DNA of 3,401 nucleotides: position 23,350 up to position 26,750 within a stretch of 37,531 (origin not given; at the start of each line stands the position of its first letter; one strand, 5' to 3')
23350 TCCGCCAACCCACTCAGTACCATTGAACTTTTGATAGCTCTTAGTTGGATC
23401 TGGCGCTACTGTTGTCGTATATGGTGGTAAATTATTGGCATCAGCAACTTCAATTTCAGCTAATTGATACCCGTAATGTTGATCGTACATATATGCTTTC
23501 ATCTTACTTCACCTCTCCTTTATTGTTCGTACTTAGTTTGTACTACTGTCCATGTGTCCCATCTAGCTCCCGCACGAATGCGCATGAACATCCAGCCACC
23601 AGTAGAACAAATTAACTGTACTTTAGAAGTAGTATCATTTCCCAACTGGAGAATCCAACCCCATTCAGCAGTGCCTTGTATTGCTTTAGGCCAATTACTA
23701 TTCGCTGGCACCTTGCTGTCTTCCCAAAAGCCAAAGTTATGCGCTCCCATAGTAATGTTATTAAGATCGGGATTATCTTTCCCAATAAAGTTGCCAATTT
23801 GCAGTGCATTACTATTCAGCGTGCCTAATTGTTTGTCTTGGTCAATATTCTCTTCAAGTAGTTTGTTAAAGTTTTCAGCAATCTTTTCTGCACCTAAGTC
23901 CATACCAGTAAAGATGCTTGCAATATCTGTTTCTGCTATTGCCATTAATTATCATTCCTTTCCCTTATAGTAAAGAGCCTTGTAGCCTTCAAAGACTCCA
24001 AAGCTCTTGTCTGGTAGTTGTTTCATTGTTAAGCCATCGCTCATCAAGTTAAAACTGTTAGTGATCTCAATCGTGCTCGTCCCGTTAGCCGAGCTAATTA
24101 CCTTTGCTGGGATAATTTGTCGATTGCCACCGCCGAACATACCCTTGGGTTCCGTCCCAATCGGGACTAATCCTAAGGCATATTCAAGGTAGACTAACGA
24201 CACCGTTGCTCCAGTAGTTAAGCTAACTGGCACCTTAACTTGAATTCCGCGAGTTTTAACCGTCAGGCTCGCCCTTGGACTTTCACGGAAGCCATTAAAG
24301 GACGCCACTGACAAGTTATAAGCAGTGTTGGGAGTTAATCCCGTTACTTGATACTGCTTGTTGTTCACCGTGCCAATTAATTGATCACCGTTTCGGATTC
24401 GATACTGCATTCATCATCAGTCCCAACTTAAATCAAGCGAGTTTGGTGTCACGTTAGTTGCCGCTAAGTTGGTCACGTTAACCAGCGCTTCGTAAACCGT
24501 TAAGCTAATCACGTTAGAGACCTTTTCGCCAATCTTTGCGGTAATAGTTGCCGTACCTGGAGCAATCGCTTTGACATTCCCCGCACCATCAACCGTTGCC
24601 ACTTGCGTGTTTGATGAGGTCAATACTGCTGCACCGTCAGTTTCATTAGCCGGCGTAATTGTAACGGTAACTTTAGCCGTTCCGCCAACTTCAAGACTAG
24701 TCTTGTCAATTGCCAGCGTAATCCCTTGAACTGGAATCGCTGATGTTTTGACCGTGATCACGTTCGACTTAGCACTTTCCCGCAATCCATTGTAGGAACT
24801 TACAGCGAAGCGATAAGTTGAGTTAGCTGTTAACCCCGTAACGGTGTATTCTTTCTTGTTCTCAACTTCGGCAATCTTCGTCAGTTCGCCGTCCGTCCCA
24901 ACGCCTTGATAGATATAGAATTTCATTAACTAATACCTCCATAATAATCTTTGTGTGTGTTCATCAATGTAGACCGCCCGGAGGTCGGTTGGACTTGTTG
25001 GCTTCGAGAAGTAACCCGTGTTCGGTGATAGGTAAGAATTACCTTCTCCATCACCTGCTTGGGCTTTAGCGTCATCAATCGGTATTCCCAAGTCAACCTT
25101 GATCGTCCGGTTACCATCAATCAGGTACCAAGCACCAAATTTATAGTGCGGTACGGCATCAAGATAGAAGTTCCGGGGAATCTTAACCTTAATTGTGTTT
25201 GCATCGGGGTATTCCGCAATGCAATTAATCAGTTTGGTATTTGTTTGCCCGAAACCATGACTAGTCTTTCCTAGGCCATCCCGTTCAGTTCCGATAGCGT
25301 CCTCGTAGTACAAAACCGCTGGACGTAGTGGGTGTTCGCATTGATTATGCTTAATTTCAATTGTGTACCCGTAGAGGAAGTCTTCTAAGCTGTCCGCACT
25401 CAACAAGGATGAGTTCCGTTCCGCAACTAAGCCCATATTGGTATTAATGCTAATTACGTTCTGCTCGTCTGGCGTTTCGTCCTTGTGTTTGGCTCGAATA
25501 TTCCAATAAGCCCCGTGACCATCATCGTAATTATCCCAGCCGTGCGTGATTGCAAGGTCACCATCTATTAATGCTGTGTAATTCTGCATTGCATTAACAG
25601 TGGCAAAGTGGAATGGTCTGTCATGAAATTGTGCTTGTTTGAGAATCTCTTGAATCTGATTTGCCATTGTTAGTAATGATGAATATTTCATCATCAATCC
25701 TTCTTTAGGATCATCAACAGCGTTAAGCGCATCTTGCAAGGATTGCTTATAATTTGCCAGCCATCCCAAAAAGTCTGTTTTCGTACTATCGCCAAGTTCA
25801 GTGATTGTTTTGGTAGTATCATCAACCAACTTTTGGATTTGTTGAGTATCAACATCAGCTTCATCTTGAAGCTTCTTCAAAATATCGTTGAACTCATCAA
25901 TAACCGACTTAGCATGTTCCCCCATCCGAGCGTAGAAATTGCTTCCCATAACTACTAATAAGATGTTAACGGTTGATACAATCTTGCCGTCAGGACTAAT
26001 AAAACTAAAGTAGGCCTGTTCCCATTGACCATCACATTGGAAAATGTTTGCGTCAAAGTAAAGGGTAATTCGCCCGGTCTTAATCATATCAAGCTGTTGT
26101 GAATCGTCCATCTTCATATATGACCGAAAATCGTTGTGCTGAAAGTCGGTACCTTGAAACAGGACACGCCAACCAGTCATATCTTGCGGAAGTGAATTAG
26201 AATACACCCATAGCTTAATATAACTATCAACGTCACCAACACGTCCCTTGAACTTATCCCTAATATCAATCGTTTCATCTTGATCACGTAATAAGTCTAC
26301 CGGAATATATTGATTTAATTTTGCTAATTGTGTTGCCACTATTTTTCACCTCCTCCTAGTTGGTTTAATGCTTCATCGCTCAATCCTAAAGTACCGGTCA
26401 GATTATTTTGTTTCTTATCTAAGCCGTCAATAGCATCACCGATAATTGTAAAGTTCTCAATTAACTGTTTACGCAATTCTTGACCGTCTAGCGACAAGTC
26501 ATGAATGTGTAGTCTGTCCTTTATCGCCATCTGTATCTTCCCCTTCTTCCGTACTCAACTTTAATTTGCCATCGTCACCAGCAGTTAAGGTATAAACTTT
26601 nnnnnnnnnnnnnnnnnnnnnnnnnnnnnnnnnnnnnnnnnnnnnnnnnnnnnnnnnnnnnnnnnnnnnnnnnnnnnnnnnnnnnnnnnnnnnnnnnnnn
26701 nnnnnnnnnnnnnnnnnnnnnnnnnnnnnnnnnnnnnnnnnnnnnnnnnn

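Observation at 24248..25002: Two FN3 domains each split after strand B across consecutive in-frame tail ORFs (TAG-TTA-ATG and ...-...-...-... junctions)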

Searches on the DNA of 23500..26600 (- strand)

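Call 6: search_dna_similar(query=window:23500-26600:-, collection=phages, mode=near, max_rows=30)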
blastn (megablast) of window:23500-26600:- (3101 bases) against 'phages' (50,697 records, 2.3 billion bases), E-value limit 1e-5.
No match.

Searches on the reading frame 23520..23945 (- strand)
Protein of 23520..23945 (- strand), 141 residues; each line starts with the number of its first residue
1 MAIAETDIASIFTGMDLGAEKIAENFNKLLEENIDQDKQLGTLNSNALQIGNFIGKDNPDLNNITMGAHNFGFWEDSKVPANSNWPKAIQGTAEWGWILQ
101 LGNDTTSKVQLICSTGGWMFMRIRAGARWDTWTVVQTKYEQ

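Call 5: search_protein_families(library=pfam, max_evalue=1, proteins=[window:23520-23945:-])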
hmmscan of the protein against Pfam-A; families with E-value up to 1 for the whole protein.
window:23520-23945:- (141 aa): 0 families

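Call 23: search_protein_families(library=phrogs, max_evalue=0.001, proteins=[window:23520-23945:-])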
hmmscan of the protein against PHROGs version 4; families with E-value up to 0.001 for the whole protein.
window:23520-23945:- (141 aa): 0 families

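Call 76: search_solved_structures(query=window:23520-23945:-, max_evalue=10, show_alignments=2)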
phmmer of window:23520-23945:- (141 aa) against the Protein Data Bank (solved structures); distinct sequences matched with E-value up to 10: 0.
